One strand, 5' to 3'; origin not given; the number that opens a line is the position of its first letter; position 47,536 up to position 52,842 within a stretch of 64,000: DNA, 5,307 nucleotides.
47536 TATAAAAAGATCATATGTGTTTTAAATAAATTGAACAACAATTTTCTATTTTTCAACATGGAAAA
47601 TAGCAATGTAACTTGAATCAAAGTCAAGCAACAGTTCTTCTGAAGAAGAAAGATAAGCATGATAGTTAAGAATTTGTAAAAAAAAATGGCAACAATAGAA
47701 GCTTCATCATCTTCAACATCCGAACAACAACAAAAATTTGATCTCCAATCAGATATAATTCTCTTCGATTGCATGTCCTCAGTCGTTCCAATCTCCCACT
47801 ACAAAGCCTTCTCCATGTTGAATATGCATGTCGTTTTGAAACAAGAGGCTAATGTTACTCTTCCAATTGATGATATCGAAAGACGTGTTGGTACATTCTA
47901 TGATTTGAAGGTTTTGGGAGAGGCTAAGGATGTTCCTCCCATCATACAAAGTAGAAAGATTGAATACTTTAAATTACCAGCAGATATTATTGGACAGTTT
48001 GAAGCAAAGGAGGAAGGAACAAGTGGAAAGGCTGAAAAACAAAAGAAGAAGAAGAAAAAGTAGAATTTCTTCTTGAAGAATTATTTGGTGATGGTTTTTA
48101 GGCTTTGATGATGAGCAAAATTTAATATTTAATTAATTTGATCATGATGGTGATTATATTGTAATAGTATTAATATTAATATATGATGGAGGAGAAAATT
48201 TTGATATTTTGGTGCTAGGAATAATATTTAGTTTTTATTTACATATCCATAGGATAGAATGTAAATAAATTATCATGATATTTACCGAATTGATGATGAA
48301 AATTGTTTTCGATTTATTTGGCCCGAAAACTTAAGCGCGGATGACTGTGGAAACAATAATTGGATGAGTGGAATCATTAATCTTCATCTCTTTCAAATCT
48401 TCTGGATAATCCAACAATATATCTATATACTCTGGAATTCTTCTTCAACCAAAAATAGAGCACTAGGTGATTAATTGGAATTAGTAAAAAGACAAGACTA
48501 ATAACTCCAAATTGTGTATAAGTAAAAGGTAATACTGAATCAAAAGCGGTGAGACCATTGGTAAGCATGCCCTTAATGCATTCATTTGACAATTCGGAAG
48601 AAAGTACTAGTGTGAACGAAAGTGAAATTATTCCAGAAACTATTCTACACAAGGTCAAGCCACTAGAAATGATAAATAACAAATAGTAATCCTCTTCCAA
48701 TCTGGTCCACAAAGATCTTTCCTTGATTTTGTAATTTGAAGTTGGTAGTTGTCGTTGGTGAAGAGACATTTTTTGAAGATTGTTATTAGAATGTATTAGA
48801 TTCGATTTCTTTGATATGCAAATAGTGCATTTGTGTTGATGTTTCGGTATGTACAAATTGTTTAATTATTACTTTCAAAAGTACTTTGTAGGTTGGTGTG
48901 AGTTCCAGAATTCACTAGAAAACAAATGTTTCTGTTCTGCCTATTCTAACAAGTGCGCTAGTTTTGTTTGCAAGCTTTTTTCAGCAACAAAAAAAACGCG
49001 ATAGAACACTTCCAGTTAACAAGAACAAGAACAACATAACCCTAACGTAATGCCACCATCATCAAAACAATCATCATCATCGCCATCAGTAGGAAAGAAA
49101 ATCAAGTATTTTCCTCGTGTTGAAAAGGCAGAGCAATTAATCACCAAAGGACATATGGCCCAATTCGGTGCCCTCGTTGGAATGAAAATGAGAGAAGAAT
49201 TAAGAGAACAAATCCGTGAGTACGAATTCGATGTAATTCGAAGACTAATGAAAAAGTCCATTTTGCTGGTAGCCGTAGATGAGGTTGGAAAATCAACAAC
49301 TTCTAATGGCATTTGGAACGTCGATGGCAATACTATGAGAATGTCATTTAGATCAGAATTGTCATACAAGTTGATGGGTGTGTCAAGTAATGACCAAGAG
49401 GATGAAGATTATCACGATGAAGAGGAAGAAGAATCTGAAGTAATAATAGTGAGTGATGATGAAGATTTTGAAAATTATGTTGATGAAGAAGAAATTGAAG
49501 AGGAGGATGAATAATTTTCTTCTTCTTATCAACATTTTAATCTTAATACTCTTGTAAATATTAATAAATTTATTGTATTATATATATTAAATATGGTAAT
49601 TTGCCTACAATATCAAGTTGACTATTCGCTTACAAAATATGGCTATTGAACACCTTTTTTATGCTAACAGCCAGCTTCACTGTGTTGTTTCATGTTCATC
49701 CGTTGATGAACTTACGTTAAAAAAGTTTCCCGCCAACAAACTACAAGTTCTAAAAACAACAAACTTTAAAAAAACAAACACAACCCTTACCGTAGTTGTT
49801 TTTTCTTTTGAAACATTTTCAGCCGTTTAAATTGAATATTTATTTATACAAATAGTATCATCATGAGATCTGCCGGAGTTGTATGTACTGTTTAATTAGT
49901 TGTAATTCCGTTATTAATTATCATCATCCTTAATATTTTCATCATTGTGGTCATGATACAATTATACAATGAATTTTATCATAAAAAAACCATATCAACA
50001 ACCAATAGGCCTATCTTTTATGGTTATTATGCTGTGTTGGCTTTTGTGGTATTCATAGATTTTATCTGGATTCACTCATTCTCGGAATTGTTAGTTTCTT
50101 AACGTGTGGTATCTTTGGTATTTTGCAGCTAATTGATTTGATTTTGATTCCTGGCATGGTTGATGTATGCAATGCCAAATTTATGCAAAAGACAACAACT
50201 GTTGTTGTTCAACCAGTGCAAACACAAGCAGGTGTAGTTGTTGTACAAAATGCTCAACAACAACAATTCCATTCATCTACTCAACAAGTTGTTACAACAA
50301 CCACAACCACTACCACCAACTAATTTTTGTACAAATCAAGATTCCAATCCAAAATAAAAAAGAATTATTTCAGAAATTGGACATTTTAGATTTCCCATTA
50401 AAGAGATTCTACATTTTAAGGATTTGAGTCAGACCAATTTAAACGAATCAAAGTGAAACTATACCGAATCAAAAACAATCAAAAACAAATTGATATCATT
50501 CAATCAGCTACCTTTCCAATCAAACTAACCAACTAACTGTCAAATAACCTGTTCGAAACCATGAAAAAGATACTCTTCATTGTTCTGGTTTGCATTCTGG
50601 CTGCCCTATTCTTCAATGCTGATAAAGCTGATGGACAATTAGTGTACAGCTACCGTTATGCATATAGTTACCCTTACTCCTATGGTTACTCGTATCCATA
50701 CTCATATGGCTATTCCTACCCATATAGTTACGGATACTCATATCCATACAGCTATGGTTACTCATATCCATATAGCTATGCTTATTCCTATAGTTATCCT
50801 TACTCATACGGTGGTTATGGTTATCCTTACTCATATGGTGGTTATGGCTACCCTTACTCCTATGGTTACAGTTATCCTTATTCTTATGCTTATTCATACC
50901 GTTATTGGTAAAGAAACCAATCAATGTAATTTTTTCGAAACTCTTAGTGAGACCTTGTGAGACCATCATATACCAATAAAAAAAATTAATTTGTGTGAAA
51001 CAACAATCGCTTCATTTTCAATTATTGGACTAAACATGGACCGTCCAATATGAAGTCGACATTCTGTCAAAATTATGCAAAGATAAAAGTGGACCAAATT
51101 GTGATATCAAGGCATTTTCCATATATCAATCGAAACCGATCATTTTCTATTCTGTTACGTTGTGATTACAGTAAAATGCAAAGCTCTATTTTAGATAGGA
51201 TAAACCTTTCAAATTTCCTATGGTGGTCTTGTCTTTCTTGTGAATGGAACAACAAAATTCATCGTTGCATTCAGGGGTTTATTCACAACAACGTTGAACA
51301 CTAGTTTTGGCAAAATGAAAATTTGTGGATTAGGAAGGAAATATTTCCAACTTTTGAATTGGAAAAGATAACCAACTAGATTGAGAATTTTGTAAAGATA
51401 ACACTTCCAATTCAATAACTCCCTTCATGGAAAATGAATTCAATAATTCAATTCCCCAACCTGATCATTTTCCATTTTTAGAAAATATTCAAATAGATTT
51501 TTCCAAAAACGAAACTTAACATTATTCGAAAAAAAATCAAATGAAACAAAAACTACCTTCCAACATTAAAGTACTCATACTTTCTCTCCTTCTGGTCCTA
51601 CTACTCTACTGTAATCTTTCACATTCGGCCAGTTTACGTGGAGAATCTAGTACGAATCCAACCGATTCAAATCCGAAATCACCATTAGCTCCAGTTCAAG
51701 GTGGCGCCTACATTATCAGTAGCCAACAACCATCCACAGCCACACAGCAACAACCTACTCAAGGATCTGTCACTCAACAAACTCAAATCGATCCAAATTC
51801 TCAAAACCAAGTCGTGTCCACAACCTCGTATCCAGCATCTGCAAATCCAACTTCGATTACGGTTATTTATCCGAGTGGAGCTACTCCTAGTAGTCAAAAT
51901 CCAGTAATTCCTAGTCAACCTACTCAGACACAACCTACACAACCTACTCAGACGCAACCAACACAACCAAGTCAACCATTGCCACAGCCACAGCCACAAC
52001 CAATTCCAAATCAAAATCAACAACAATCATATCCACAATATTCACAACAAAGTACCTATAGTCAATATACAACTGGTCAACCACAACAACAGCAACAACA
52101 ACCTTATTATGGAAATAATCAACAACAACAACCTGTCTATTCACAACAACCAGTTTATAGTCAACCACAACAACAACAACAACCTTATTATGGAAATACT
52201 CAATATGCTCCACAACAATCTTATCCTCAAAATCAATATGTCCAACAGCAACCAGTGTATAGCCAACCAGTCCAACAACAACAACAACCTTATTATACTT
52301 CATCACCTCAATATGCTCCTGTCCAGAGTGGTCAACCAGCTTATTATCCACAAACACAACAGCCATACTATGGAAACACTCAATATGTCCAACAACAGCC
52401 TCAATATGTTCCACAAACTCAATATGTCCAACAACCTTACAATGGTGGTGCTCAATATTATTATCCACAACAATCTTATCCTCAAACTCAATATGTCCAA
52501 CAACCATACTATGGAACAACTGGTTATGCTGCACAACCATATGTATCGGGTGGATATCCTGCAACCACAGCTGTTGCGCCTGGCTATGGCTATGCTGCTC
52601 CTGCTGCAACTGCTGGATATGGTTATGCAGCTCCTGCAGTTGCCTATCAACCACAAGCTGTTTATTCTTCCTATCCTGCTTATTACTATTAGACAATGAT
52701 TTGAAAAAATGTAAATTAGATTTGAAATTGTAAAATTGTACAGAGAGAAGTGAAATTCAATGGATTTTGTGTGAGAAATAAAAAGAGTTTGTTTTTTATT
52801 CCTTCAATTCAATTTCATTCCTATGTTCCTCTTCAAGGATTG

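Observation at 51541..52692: Neighbouring secreted Q/P/T/Y-rich protein: possible two-gene structural-matrix locus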

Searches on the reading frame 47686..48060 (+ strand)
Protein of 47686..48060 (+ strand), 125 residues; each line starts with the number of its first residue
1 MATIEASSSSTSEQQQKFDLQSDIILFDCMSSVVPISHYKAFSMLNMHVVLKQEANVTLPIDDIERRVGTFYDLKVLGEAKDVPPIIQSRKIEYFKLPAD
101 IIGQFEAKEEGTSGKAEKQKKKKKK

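Call 47: search_protein_families(library=pfam, proteins=[window:47686-48060:+], max_evalue=0.001)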
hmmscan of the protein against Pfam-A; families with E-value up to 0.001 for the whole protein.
window:47686-48060:+ (125 aa): 1 family
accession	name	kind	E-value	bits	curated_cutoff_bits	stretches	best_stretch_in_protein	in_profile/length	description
PF07904.18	Eaf7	-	5.5e-14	52.8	22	1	23-101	2-96/97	Chromatin modification-related protein EAF7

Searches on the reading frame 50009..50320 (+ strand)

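Call 55: search_protein_families(library=pfam, proteins=[window:50009-50320:+], max_evalue=0.01)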
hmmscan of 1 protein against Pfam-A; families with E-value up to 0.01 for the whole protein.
seq(104 aa): 2 families
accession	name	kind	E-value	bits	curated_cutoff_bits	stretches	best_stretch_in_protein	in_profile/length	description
PF05154.21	TM2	-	2.9e-11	43.8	27.9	1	2-45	9-51/51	TM2 domain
PF11152.14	CCB2_CCB4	-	0.0052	16.5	26.3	1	40-93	136-186/195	Cofactor assembly of complex C subunit B, CCB2/CCB4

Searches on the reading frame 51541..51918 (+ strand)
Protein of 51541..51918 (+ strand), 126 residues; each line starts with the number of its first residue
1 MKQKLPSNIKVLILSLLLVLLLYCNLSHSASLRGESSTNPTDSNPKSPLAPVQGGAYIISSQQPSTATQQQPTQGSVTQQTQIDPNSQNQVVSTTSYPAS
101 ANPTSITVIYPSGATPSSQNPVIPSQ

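Call 28: find_homologous_proteins(query=window:51541-51918:+, max_evalue=0.01)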
Query seq(126 aa): 18 candidates shared short words with the query, none scored E <= 0.01.
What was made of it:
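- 51631..51906 (+): Non-repetitive Ser/Thr/Pro/Gln-rich N-terminal region (residues 31-122). It has no homologues (call 28).
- A query with the non-repetitive N-terminal 126 aa finds nothing (call 28).
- Tried and rejected: The non-repetitive N-terminal 126 aa gave 18 candidates and no hit (call 28).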

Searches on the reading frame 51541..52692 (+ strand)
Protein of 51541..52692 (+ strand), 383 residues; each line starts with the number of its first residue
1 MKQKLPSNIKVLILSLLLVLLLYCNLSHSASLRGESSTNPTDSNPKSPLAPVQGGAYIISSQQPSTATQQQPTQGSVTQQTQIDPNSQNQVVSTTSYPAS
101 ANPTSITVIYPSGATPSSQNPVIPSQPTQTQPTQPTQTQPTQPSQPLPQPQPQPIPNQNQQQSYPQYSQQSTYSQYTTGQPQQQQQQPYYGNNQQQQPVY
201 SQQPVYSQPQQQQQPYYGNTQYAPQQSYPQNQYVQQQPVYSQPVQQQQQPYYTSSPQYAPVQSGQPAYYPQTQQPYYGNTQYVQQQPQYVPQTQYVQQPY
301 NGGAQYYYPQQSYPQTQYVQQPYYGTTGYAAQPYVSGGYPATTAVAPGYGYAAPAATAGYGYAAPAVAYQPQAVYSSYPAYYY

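Call 4: search_protein_families(library=pfam, proteins=[window:51541-52689:+], max_evalue=1)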
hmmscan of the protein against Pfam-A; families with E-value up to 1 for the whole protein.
window:51541-52689:+ (383 aa): 0 families

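Call 5: list_cluster_members(proteins=[window:51541-52689:+, window:50561-50908:+, window:52799-54712:-])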
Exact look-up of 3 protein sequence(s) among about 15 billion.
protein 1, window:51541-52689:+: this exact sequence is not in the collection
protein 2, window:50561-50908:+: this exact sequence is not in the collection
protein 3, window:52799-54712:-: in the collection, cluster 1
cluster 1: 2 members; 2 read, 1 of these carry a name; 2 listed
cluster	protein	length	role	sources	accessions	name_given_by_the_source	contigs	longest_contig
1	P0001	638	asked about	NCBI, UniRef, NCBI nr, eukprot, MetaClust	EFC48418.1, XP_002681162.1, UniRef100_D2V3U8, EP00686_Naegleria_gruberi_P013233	major facilitator superfamily protein [Naegleria gruberi] | Major facilitator superfamily protein n=1 Tax=Naegleria gruberi TaxID=5762 ... | XP_002681162.1 major facilitator superfamily protein [Naegleria gruberi strain NEG-M]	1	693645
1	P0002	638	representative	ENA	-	-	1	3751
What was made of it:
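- The MFS neighbour is exactly XP_002681162.1 of N. gruberi NEG-M (call 5). The QPY and Tyr-repeat proteins are absent (call 5). It is absent from the annotation (call 5).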

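Call 7: find_homologous_proteins(query=window:51541-52689:+, max_evalue=0.001)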
Query window:51541-52689:+: 8000 candidates shared short words with the query, none scored E <= 0.001.
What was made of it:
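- On Coccidian Tyr-rich wall precursors (GAM56/GAM82-like): The word-index searches also gave 0 hits (calls 7, 28).
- Tried and rejected: The 8000-candidate limit was saturated by Q-rich words (call 7).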

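Call 8: find_encoding_contigs(protein=P0001, flank=10000, max_places=4)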
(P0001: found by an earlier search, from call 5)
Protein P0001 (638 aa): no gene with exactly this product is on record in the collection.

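Call 9: find_encoding_contigs(protein=P0002, flank=10000, max_places=4)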
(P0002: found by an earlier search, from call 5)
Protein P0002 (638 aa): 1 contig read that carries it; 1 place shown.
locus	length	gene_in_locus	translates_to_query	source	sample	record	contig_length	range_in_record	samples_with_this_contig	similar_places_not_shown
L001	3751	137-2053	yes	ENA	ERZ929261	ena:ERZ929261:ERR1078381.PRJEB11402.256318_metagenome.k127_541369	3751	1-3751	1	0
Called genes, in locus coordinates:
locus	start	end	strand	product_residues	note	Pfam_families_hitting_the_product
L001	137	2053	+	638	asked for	PF00083:Sugar_tr (faint), PF07690:MFS_1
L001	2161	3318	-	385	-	-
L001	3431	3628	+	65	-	-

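Call 27: search_protein_representatives(protein=window:51541-52689:+)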
Query: 383 residues. Proteins with E-value up to 0.001 (for the whole library): 0; up to 1e-10: 0; up to 1e-30: 0. The best 0 are listed.
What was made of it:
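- On Coccidian Tyr-rich wall precursors (GAM56/GAM82-like): An exhaustive phmmer search of 1.84 billion representatives gave 0 hits at E of 0.001 or better (call 27).
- Closest known: Coccidian tyrosine-rich oocyst and sporocyst wall precursors. Different: No sequence similarity was detected (calls 7, 27).
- Tried and rejected: An exhaustive phmmer search of 1.84 billion representatives gave 0 hits (call 27).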

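Call 29: find_encoding_contigs(protein=window:51541-52692:+, flank=5000)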
Protein window:51541-52692:+ (383 aa): no gene with exactly this product is on record in the collection.

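Call 31: find_related_loci(query=window:51541-52689:+, collection=metagenome_contigs, flank=10000)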
Query window:51541-52689:+ (383 aa) in metagenome_contigs; peptide patterns used: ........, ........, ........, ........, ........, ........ (x = any residue, [..] = any of these).
600 stretches matched a pattern, but none encodes a relative of the query by tblastn (E <= 1e-3).
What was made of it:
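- No homologue exists whose function could be transferred (calls 7, 27, 28, 31). There is no homologue anywhere (calls 7, 27, 28, 31).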

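Call 43: find_related_loci(query=P0001, collection=metagenome_contigs, flank=10000)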
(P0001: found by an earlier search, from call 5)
Query P0001 (638 aa) in metagenome_contigs; peptide patterns used: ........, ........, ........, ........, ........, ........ (x = any residue, [..] = any of these).
600 stretches matched a pattern, but none encodes a relative of the query by tblastn (E <= 1e-3).
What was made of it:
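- Tried and rejected: Metagenome scans with the QPY protein (call 31) and with the MFS neighbour (call 43) found no related loci.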

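Call 45: predict_structure(protein=window:51541-52689:+)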
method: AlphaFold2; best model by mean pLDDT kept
length: 383 residues; sequences in the alignment: 1
mean_pLDDT: 42.6   pTM: 0.20
mean pLDDT of the five models: 42.6, 41.0, 40.7, 37.5, 36.0
residues with pLDDT >= 90: 14; 70-90: 10; 50-70: 31; < 50: 328
segments of 3 or more residues with pLDDT < 50: 34-44, 46-85, 87-98, 100-112, 116-135, 137-142, 155-187, 189-197, 199-203, 205-249, 251-321, 323-383
pLDDT, mean of each block of 10 residues (from residue 1): 78 94 79 47 38 37 36 38 42 40 39 44 45 46 56 48 33 32 38 37 36 35 35 36 40 38 36 39 36 37 37 38 40 39 36 37 39 40 37
secondary structure, 60 per line:
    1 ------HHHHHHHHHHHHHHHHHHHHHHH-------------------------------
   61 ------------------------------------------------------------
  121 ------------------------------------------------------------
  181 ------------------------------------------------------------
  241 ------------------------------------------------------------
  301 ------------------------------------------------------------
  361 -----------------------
elements in order: H7-29
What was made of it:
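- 51541..51630 (+): Start codon and predicted signal peptide (residues 1-30). AF2 predicts a helix at 7-29 (call 45).
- Closest known: Acanthamoeba cyst-wall proteins. Different: This protein has no recognisable domain (calls 4, 45).
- AF2 predicts only a helix at 7-29 and pLDDT below 50 for almost all of the rest (call 45). It is disordered (call 45). AF2 predicts no beta structure (call 45, single sequence, so this is weak).
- Tried and rejected: The AF2 single-sequence model is disordered (call 45), so I did not run a fold search.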

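Call 51: list_cluster_members(proteins=[L001:2164-3318:-])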
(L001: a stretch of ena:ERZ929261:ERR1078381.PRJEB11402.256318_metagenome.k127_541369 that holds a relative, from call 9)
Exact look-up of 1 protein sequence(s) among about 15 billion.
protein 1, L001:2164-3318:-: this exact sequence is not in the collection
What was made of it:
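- Tried and rejected: Caveat: the 385-aa allele on L001 is itself not in the collection (call 51).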

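Call 57: search_solved_structures(query=window:51541-52689:+, max_evalue=1)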
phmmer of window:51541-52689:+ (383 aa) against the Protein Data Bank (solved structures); distinct sequences matched with E-value up to 1: 1.
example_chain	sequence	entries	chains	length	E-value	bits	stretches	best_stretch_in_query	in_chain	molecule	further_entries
5yrt_B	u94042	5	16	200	0.23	14.1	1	104-172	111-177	Diol dehydrase beta subunit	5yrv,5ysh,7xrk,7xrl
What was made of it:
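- Tried and rejected: The PDB sequence search gave only a chance hit, E = 0.23 (call 57).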
